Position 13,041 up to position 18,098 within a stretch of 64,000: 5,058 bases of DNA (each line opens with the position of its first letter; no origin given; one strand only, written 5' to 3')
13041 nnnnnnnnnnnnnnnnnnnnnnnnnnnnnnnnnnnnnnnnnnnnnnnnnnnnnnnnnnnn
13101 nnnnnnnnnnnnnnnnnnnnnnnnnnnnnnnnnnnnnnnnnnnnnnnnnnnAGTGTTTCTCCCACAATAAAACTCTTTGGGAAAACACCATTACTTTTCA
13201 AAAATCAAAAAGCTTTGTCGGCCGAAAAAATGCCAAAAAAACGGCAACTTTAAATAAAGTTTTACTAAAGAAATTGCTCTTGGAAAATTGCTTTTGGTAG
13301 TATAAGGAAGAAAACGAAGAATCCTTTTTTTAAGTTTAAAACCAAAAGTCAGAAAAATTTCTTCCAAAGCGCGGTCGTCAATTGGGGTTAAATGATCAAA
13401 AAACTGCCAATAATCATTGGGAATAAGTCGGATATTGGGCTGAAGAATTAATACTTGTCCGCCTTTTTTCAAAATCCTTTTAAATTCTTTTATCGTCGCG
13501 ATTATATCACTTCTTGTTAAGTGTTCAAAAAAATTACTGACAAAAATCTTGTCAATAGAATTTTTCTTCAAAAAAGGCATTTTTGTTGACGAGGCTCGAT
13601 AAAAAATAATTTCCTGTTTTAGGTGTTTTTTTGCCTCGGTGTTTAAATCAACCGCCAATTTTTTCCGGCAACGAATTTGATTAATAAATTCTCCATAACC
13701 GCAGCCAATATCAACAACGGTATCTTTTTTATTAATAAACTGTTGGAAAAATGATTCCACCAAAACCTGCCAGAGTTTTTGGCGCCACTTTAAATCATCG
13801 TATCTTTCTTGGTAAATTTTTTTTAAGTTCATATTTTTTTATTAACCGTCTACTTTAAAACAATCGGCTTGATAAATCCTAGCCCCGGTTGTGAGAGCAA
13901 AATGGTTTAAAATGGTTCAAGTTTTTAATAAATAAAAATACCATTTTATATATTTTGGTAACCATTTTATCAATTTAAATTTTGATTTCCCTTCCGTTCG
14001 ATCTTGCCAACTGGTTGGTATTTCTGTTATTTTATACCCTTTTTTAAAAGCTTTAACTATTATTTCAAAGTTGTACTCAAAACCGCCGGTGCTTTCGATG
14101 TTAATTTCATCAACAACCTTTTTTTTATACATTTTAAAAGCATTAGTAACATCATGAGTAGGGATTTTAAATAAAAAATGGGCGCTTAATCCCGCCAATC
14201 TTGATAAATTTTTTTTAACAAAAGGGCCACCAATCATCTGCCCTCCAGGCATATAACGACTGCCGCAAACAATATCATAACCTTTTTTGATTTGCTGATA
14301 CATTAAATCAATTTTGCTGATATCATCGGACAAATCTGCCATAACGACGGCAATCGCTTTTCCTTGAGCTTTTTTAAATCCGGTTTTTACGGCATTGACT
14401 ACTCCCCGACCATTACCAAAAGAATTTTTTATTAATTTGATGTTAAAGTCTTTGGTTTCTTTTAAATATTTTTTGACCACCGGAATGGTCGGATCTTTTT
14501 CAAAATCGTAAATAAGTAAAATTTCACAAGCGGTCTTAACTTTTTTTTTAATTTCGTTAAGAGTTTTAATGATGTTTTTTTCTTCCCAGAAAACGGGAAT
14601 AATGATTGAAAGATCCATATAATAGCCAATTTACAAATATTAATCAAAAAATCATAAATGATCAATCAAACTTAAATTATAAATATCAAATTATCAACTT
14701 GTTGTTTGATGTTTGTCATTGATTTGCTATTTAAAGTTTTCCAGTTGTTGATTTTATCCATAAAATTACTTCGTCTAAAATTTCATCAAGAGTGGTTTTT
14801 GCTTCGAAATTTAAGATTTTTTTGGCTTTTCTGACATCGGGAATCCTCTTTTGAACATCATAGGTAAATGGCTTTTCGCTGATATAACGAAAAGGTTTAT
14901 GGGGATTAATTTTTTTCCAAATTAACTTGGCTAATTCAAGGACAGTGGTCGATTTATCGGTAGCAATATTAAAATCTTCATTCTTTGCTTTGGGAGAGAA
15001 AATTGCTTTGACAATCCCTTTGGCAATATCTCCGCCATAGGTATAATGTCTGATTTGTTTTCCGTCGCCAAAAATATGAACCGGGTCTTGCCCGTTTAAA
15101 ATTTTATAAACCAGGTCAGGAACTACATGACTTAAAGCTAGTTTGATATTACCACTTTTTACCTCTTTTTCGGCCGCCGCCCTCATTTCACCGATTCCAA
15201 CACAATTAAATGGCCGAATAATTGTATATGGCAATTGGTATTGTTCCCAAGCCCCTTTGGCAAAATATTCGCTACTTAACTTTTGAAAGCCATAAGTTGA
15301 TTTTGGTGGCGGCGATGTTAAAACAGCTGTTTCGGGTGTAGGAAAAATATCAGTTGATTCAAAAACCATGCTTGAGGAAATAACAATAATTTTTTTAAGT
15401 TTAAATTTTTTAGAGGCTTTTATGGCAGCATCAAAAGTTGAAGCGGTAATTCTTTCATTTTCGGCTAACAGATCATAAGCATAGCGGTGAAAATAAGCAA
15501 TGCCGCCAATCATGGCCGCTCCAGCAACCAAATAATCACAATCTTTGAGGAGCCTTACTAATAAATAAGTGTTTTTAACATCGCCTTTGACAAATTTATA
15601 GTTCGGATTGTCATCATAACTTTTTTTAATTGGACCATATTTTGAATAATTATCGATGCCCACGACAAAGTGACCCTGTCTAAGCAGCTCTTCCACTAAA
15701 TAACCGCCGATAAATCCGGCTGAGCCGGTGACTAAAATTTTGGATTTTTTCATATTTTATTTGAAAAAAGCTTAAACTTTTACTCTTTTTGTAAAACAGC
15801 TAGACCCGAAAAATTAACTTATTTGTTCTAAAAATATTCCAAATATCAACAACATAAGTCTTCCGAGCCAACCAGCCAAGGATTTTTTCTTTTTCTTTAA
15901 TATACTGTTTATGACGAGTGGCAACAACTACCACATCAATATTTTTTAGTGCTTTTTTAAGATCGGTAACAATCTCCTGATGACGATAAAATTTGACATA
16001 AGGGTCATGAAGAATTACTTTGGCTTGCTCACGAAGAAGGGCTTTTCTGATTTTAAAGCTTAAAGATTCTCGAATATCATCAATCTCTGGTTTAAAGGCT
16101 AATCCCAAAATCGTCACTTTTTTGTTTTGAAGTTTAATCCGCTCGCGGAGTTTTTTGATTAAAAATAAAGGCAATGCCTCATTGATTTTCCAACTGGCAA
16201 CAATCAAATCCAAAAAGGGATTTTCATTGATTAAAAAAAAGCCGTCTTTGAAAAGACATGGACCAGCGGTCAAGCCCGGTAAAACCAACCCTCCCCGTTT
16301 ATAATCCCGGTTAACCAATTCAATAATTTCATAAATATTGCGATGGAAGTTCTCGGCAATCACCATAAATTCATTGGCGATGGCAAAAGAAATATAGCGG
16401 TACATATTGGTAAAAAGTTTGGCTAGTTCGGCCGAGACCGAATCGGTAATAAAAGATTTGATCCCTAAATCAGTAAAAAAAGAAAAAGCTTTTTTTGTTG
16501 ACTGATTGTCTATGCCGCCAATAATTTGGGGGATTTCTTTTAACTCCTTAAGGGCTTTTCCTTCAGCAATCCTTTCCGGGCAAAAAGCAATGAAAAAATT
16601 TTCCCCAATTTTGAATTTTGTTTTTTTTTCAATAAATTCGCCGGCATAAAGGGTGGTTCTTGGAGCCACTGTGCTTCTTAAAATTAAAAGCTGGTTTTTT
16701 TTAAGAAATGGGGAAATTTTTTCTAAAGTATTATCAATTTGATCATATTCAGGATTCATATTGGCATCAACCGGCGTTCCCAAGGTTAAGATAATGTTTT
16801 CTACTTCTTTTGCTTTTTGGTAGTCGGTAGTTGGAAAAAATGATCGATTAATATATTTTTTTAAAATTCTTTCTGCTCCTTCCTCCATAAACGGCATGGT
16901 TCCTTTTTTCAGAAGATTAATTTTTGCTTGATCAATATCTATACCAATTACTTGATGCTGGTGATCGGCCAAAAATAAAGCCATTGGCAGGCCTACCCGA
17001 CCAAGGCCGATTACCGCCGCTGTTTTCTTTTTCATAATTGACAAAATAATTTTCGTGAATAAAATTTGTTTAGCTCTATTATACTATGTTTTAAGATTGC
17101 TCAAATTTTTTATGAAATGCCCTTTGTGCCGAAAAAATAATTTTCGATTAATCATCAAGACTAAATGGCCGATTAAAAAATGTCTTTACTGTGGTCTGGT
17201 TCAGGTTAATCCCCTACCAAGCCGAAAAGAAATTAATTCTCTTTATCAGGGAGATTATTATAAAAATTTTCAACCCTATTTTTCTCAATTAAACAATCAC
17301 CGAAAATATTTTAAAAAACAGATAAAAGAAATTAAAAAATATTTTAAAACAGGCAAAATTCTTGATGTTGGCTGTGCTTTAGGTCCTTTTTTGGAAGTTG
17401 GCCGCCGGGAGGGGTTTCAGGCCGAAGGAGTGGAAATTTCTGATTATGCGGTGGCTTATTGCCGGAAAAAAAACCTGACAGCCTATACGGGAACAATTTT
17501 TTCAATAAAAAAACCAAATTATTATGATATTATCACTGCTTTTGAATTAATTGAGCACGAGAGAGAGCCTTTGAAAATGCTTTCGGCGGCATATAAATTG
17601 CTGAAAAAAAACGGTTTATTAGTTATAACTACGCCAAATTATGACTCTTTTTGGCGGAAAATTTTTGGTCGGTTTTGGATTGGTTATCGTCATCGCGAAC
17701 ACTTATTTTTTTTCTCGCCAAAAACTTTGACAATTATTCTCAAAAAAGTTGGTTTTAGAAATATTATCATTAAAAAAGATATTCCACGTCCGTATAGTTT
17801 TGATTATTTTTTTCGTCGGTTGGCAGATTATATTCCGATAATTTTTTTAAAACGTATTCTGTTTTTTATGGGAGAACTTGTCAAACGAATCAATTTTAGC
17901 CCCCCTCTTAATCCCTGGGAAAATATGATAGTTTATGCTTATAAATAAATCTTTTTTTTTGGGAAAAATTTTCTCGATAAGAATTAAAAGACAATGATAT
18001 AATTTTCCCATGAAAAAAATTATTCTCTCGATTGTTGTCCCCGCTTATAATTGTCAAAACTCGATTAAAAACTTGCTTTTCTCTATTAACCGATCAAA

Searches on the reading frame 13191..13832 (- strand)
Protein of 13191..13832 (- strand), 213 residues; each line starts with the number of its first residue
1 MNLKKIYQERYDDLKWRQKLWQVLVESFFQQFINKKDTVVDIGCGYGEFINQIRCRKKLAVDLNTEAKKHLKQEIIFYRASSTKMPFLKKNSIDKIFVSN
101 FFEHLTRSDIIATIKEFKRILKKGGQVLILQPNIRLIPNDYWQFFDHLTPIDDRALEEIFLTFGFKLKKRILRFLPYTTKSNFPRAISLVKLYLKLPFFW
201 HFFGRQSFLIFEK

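Call 77: search_protein_families(library=pfam, proteins=[window:13191-13832:-], max_evalue=0.00001)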
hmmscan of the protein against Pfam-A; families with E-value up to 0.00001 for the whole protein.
window:13191-13832:- (213 aa): 6 families
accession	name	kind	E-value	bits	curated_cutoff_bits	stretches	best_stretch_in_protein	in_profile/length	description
PF13489.12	Methyltransf_23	-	3.9e-13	49.9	27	1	15-167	3-161/164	Methyltransferase domain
PF08241.18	Methyltransf_11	-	9e-13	49.1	21.2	1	40-129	1-95/95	Methyltransferase domain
PF13649.12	Methyltransf_25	-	3.3e-11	44.2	27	1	39-125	1-97/97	Methyltransferase domain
PF13847.12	Methyltransf_31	-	1.7e-07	31.5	27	1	34-133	2-113/145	Methyltransferase domain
PF08242.18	Methyltransf_12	-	3e-07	31.5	30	1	40-126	1-97/98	Methyltransferase domain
PF01209.24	Ubie_methyltran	-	3.7e-06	26.9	20.1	1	37-151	49-176/233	ubiE/COQ5 methyltransferase family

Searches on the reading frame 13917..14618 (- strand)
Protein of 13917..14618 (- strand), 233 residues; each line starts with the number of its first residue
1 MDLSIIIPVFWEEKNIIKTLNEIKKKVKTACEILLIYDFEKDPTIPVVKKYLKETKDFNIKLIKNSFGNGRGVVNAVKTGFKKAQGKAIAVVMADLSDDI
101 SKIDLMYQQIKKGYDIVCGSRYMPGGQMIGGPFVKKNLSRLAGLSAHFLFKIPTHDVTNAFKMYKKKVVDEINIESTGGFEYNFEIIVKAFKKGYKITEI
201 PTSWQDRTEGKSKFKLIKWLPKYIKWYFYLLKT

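Call 77: search_protein_families(library=pfam, proteins=[window:13917-14618:-], max_evalue=0.00001)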
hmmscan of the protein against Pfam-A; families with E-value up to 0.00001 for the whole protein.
window:13917-14618:- (233 aa): 1 family
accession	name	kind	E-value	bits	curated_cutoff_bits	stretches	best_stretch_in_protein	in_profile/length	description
PF00535.33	Glycos_transf_2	-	8.9e-22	78.2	23.3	1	4-172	1-167/168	Glycosyl transferase family 2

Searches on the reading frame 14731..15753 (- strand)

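Call 78: search_protein_families(library=pfam, proteins=[window:14731-15753:-], max_evalue=0.00001)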
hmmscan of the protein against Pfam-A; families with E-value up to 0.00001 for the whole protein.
window:14731-15753:- (340 aa): 5 families
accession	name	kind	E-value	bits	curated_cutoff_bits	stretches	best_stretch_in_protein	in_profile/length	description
PF01370.27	Epimerase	-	1.5e-40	139.6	20.9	1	6-264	1-240/240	NAD dependent epimerase/dehydratase family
PF16363.11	GDP_Man_Dehyd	-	2.5e-33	116.4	27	1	7-328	1-331/332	GDP-mannose 4,6 dehydratase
PF13460.12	NAD_binding_10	-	2.9e-09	37.5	27.2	1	10-181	1-143/184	NAD(P)H-binding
PF07993.18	NAD_binding_4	-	4.3e-07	29.8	20.1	0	8-27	1-20/258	Male sterility protein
PF01073.25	3Beta_HSD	-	7.9e-07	28.8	22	1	7-189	1-186/280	3-beta hydroxysteroid dehydrogenase/isomerase family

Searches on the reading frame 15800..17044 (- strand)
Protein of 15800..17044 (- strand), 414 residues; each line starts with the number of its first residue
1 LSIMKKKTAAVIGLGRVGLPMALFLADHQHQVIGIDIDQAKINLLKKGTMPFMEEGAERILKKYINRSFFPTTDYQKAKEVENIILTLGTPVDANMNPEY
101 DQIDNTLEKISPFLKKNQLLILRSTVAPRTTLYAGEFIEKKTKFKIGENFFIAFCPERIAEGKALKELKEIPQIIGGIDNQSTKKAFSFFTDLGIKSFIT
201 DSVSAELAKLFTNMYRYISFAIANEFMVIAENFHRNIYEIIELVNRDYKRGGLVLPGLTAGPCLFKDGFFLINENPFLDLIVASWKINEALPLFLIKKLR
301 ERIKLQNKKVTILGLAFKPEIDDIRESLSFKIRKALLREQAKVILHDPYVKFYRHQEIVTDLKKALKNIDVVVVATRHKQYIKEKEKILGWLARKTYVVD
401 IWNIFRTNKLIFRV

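Call 78: search_protein_families(library=pfam, proteins=[window:15800-17044:-], max_evalue=0.00001)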
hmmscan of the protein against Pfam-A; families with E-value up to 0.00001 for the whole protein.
window:15800-17044:- (414 aa): 4 families
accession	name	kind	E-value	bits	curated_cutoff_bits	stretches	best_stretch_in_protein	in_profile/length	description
PF03721.20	UDPG_MGDP_dh_N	-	1e-42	146.3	27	1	9-185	3-182/187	UDP-glucose/GDP-mannose dehydrogenase family, NAD binding domain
PF03720.21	UDPG_MGDP_dh_C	-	9.3e-23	81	30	1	312-406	2-102/103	UDP-glucose/GDP-mannose dehydrogenase family, UDP binding domain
PF00984.24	UDPG_MGDP_dh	-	7.6e-10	39.2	25.4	1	204-275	2-75/94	UDP-glucose/GDP-mannose dehydrogenase family, central domain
PF03446.21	NAD_binding_2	-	1.2e-07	32.4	21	1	10-140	3-109/161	NAD binding domain of 6-phosphogluconate dehydrogenase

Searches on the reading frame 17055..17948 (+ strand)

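Call 78: search_protein_families(library=pfam, proteins=[window:17055-17948:+], max_evalue=0.00001)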
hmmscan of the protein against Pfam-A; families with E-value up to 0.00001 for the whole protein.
window:17055-17948:+ (297 aa): 5 families
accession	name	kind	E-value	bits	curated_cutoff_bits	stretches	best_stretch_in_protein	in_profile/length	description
PF13489.12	Methyltransf_23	-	2.1e-25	89.8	27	1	90-237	13-162/164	Methyltransferase domain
PF13847.12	Methyltransf_31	-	1.2e-10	41.7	27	1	100-195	5-113/145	Methyltransferase domain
PF08241.18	Methyltransf_11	-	8.5e-10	39.6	21.2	1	103-191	1-95/95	Methyltransferase domain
PF13649.12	Methyltransf_25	-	4.1e-07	31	27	1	102-187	1-97/97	Methyltransferase domain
PF08242.18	Methyltransf_12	-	7.9e-07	30.2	30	1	103-189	1-98/98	Methyltransferase domain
